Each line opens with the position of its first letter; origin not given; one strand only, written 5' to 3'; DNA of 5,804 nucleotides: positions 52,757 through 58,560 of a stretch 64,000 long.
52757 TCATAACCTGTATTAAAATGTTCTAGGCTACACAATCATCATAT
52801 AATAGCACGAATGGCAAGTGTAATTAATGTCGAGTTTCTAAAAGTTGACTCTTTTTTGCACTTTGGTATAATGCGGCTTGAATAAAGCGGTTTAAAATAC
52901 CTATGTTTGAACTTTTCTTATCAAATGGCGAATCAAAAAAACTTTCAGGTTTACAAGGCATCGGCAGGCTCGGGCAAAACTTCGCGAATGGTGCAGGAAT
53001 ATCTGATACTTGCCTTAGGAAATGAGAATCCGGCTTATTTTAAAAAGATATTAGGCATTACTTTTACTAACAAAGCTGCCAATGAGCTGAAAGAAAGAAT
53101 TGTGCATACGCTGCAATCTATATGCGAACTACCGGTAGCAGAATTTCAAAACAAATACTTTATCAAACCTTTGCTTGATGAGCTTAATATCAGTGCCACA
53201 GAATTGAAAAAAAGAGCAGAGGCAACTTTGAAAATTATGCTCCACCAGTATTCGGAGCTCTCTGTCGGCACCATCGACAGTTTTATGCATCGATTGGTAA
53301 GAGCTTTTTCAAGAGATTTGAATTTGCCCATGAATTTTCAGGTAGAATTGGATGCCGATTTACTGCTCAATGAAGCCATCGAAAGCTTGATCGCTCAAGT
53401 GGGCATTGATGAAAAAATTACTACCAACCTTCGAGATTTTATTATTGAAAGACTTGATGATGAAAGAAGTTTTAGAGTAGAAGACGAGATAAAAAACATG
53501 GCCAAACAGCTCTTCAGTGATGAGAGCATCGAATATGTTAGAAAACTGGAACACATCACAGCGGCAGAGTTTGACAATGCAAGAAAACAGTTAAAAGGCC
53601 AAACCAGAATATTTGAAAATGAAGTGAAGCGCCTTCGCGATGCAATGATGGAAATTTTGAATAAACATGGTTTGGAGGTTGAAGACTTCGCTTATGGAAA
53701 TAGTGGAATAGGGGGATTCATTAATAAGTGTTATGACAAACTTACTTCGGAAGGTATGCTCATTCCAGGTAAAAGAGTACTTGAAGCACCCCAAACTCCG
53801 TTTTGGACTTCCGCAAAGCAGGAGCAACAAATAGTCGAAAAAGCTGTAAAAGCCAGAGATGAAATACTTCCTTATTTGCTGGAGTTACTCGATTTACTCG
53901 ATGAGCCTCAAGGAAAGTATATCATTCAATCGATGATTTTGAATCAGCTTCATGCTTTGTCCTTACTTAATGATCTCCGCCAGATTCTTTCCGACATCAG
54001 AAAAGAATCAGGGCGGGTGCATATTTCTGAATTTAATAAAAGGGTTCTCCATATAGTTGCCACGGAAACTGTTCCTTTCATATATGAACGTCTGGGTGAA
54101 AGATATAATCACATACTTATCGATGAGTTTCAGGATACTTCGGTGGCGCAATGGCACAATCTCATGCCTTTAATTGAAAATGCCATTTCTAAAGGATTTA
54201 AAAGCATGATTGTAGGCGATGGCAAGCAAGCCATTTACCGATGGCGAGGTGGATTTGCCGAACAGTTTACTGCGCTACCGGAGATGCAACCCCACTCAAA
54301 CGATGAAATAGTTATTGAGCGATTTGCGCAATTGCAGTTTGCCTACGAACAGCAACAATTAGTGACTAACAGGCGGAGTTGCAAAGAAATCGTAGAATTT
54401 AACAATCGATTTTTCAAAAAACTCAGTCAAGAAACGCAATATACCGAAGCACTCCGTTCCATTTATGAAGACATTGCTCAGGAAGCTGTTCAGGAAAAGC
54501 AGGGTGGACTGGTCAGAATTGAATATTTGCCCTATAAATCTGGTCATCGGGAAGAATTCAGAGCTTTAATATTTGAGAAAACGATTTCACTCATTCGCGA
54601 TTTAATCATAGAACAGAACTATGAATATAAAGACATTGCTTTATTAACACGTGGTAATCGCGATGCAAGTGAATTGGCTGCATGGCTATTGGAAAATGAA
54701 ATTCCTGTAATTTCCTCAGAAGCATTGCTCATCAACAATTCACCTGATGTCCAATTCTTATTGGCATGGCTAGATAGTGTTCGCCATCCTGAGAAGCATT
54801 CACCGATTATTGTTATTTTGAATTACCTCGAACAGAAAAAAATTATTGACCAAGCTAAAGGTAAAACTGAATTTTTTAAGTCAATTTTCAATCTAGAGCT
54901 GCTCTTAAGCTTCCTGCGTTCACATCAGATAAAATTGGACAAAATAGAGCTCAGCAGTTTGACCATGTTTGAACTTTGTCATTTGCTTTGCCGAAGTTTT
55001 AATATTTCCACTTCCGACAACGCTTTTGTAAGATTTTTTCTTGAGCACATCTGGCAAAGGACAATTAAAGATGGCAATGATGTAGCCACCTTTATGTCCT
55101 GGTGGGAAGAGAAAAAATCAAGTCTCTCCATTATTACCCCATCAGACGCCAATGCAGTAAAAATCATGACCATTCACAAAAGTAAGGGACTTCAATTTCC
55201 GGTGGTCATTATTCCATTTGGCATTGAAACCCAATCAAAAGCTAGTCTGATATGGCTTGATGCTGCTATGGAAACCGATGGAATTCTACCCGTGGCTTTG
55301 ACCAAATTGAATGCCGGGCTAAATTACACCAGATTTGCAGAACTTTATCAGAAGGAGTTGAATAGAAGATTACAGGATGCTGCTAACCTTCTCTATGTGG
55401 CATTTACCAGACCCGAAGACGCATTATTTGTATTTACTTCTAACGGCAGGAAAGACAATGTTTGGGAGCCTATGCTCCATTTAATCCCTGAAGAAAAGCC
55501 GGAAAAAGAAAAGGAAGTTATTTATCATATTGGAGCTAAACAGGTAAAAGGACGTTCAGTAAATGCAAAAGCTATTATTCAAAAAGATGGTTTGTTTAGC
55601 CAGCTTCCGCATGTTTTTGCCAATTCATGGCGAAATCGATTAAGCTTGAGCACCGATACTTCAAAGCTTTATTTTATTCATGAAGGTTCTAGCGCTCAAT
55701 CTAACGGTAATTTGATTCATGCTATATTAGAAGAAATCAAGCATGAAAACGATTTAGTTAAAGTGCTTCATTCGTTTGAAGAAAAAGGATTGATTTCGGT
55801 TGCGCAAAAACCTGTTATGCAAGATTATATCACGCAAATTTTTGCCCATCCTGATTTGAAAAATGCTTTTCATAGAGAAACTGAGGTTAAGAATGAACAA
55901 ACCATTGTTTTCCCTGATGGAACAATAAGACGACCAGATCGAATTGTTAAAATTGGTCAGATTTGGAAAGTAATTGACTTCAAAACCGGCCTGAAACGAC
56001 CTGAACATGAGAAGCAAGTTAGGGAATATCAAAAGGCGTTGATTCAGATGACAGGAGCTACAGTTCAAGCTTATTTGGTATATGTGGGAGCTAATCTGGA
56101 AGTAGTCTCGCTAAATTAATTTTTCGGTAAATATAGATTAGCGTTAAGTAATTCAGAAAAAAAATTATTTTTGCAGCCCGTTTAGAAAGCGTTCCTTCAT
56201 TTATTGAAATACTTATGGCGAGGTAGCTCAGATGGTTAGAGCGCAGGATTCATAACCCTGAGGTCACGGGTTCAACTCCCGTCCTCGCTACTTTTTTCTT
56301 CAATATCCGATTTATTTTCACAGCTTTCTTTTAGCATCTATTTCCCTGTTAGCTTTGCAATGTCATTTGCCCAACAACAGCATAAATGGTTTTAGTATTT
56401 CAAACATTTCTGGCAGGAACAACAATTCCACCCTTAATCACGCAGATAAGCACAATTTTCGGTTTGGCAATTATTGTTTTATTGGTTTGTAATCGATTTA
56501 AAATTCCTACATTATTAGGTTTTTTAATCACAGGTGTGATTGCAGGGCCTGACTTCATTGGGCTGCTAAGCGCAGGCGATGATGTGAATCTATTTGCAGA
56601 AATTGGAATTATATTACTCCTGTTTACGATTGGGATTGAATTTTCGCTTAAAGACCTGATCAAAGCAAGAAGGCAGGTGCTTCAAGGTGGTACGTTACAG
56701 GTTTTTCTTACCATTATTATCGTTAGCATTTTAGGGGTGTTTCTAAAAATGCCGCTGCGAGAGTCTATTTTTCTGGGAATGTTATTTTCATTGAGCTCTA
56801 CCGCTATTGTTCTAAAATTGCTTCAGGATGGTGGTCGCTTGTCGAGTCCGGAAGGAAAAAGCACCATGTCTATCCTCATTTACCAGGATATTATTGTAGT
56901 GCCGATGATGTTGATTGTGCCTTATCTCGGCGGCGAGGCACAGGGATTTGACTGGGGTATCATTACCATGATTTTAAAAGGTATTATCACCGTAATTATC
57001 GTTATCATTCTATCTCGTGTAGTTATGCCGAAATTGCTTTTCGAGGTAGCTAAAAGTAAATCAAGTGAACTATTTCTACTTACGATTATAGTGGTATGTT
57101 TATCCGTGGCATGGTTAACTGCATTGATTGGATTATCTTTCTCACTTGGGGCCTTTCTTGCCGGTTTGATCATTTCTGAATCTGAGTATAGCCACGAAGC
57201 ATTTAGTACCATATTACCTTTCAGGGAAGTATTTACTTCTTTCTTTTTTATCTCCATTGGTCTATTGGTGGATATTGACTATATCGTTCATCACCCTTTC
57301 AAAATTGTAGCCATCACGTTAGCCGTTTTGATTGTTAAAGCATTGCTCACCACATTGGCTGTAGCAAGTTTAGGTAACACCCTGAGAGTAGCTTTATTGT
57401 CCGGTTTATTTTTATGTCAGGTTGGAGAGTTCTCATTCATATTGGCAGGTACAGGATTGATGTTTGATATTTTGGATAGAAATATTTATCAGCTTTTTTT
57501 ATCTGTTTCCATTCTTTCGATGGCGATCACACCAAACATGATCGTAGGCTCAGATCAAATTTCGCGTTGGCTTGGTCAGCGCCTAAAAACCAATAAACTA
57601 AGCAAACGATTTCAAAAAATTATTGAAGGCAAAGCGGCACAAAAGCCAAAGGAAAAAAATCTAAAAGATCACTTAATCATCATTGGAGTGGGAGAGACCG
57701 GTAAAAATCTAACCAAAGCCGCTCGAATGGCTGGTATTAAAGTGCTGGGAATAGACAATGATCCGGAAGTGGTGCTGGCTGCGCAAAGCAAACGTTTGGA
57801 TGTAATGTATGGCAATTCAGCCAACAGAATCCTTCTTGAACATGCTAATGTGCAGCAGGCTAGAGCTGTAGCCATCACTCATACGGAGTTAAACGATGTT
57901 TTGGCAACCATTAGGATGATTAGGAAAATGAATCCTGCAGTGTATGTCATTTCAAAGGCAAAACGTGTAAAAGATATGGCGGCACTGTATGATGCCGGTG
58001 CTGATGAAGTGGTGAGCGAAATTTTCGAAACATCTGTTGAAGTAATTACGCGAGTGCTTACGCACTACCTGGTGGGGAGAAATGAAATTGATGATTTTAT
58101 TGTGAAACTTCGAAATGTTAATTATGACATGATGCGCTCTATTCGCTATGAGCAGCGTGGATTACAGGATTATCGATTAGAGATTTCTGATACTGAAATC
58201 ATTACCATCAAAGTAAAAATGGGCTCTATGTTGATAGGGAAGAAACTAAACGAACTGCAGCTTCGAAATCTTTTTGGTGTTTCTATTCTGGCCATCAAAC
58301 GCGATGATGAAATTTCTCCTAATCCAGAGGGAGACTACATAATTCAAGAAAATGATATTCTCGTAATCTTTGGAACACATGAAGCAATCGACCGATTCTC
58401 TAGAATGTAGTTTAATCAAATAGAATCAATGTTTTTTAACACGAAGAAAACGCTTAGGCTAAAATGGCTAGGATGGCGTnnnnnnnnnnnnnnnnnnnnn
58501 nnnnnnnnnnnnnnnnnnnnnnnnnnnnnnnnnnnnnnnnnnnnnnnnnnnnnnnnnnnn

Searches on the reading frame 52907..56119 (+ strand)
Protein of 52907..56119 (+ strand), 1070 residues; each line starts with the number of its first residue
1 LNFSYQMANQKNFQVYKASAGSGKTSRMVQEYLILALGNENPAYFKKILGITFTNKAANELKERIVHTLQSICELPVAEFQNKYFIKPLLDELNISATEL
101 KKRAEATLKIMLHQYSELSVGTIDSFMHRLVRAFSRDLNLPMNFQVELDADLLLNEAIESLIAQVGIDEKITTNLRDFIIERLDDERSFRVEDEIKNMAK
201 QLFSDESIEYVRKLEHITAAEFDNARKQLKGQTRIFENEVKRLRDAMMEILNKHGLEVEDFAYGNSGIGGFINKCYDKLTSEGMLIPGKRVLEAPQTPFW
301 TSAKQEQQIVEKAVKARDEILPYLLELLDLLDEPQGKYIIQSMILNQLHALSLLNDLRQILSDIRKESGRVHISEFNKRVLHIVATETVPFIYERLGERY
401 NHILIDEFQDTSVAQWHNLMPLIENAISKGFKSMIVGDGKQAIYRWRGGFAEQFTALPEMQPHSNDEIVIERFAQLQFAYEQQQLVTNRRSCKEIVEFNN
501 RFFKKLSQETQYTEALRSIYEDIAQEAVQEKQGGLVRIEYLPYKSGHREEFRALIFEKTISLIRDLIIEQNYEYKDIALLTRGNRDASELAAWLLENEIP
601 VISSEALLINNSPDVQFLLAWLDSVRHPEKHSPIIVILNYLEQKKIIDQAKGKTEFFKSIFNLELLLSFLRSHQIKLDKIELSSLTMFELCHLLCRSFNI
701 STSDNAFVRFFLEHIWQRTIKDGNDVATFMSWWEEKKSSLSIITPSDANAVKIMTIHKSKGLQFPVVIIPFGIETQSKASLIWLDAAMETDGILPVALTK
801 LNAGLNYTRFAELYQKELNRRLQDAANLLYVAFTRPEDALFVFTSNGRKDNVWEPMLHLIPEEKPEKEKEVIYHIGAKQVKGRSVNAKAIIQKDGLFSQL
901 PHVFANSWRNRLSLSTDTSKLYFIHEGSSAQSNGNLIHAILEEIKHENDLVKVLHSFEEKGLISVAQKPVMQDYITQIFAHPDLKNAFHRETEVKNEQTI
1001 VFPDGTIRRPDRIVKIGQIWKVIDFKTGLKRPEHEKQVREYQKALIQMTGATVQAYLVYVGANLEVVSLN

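Call 79: search_protein_families(library=ncbifam, proteins=[window:52907-56119:+], max_evalue=0.00001)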
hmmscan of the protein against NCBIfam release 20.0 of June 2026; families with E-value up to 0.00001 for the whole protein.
window:52907-56119:+ (1070 aa): 14 families
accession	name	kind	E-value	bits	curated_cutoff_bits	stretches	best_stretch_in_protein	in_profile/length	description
NF010485.0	PRK13909.1-2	equivalog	1.7e-86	291.3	650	2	343-1062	276-901/909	RecB-like helicase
NF010487.0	PRK13909.1-4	equivalog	1.8e-73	248.2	759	3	320-622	247-523/924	RecB-like helicase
TIGR00609.1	recB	equivalog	1e-48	166.3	696.05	1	17-846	15-814/1175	exodeoxyribonuclease V subunit beta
TIGR02784.1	addA_alphas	equivalog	8e-43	147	860.75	2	17-538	16-524/1138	double-strand break repair helicase AddA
NF010486.0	PRK13909.1-3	equivalog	3.3e-37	128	1109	2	351-847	282-713/921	RecB-like helicase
NF010484.0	PRK13909.1-1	equivalog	3.3e-36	124.4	1074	3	390-598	335-519/945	RecB-like helicase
TIGR02785.1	addA_Gpos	equivalog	5.3e-33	114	707.65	2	17-638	20-640/1234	helicase-exonuclease AddAB subunit AddA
TIGR01075.1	uvrD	equivalog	1.8e-30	105.9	1144.45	2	362-515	173-312/715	DNA helicase II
NF008743.0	PRK11773.1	equivalog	2.4e-29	102.3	965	3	361-457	177-267/720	DNA helicase II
NF008128.0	PRK10876.1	equivalog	1.2e-25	89.4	1697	3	340-508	318-466/1181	exodeoxyribonuclease V subunit beta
TIGR01073.1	pcrA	equivalog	1.4e-25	89.8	911.2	2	387-601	197-371/725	DNA helicase PcrA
TIGR01074.1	rep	equivalog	3.1e-24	85.2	951.45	2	392-560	199-361/668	DNA helicase Rep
NF008172.0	PRK10919.1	equivalog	1.7e-20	72.8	1168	1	392-535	200-331/673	DNA helicase Rep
NF008276.0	PRK11054.1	equivalog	2e-12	46.5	543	0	397-458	428-487/684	DNA helicase IV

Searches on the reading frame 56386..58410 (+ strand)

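Call 79: search_protein_families(library=ncbifam, proteins=[window:56386-58410:+], max_evalue=0.00001)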
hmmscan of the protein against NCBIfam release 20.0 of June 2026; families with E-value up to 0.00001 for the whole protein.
window:56386-58410:+ (674 aa): 9 families
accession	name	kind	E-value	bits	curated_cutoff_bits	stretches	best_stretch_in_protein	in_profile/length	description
NF002924.0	PRK03562.1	equivalog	1.4e-88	298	752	1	23-589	12-564/623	glutathione-regulated potassium-efflux system protein KefC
NF002973.0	PRK03659.1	equivalog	4e-79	266.8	804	1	26-560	15-533/602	glutathione-regulated potassium-efflux system protein KefB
NF007950.1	PRK10669.1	equivalog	1.2e-71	242.3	700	1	15-546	5-536/547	YbaL family putative K(+) efflux transporter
TIGR00932.1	2a37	subfamily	7.1e-63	212.7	238.3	1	27-296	3-275/275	monovalent cation:proton antiporter-2 (CPA2) family protein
NF045626.1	FeTrans_MagA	equivalog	2.3e-51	175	700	1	24-387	14-375/386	iron transporter MagA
NF007031.0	PRK09496.1-2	equivalog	2e-13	50.2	289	1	422-673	228-449/458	Trk system potassium transporter TrkA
NF007039.0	PRK09496.3-2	equivalog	1.6e-12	47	293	1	430-509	3-84/446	Trk system potassium transporter TrkA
NF007036.0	PRK09496.2-3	subfamily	2.6e-08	33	407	0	605-671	156-219/448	Trk system potassium transporter TrkA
NF007034.0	PRK09496.2-1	subfamily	4e-08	32.6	344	0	598-672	369-442/445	Trk system potassium transporter TrkA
